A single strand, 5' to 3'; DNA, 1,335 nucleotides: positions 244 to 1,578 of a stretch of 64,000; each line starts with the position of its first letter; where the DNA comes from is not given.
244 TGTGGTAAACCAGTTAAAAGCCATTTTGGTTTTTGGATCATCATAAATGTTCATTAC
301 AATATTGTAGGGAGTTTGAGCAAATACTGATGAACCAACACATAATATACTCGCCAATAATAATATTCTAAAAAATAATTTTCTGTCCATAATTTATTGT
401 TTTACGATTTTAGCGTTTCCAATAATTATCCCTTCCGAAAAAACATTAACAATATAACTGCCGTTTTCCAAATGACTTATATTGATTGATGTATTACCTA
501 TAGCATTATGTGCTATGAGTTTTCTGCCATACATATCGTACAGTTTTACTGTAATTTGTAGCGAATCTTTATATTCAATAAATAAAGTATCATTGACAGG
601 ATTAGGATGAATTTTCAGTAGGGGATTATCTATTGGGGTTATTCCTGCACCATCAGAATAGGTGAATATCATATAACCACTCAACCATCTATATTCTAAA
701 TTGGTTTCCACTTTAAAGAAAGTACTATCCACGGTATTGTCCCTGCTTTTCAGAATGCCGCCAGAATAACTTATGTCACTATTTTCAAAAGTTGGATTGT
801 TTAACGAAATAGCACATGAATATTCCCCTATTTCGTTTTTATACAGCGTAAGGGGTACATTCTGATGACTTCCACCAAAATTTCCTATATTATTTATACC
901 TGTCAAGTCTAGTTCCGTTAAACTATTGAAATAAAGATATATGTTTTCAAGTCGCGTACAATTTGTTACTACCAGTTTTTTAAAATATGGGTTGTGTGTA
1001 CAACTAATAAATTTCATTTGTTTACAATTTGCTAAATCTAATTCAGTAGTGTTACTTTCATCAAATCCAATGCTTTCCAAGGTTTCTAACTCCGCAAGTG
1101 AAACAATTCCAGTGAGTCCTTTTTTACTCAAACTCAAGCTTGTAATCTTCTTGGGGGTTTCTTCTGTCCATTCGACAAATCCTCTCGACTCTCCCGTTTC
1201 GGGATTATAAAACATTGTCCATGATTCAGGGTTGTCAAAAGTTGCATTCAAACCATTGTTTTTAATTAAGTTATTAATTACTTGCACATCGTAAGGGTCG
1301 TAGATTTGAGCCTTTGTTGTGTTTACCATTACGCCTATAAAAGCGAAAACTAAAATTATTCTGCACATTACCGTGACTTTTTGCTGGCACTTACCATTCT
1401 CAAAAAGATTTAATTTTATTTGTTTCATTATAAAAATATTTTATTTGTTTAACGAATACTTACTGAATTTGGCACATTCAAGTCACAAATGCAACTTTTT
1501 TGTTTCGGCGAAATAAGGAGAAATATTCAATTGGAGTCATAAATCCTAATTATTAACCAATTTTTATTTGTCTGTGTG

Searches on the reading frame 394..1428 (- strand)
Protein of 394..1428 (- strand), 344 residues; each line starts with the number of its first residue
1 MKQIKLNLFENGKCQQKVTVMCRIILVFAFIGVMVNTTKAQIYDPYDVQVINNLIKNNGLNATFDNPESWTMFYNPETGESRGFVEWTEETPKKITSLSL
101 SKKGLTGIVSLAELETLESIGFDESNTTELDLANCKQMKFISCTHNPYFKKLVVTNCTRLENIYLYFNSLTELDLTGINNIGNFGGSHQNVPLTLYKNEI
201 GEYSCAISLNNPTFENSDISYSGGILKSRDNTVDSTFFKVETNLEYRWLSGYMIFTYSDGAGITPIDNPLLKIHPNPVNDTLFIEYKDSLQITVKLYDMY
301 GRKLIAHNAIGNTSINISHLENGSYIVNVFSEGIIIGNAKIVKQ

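Call 6: search_protein_families(library=ncbifam, proteins=[window:394-1428:-], max_evalue=0.01)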
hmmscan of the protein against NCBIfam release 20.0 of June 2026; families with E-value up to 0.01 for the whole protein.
window:394-1428:- (344 aa): 7 families
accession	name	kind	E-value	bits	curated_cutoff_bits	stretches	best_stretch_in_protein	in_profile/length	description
TIGR04183.1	Por_Secre_tail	domain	9.1e-11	41.6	23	1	273-344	1-72/72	T9SS type A sorting domain-containing protein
NF038113.1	T9SSA_dep_M36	equivalog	1.6e-08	33.2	885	1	269-336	791-862/869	T9SS-dependent M36 family metallopeptidase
NF033708.1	T9SS_Cterm_ChiA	domain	6e-05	22.8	40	1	294-331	4-43/55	T9SS sorting signal type C domain-containing protein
NF050177.1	TapA_OM_Porphy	equivalog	0.00012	21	500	1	271-332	471-533/544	TapA/TapC family T9SS-dependent outer membrane protein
NF052644.1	T9SS_DNase_Rie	equivalog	0.0003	20.2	260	1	291-343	199-250/251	T9SS-dependent surface endonuclease, AS87_RS02955 family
NF033187.0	internalin_J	exception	0.00098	17.5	1700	1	95-180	223-306/846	class 1 internalin InlJ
NF041351.1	XopL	equivalog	0.0042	15.9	500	1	128-185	202-264/497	type III secretion system leucine-rich repeat domain-containing effector XopL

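Call 7: search_protein_families(library=pfam, proteins=[window:394-1428:-], max_evalue=0.01)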
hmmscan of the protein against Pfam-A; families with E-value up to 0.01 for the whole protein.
window:394-1428:- (344 aa): 3 families
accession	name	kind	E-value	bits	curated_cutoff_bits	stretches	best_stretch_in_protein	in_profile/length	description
PF18962.6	Por_Secre_tail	-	1.3e-10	41.9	27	1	273-333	1-66/75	Secretion system C-terminal sorting domain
PF12799.13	LRR_4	-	0.006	17.2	27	0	129-174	5-40/44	Leucine Rich repeats (2 copies)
PF25013.1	LRR_Zer-1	-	0.0063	17.1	27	0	126-175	9-58/137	Zer-1-like, Leucine-rich repeats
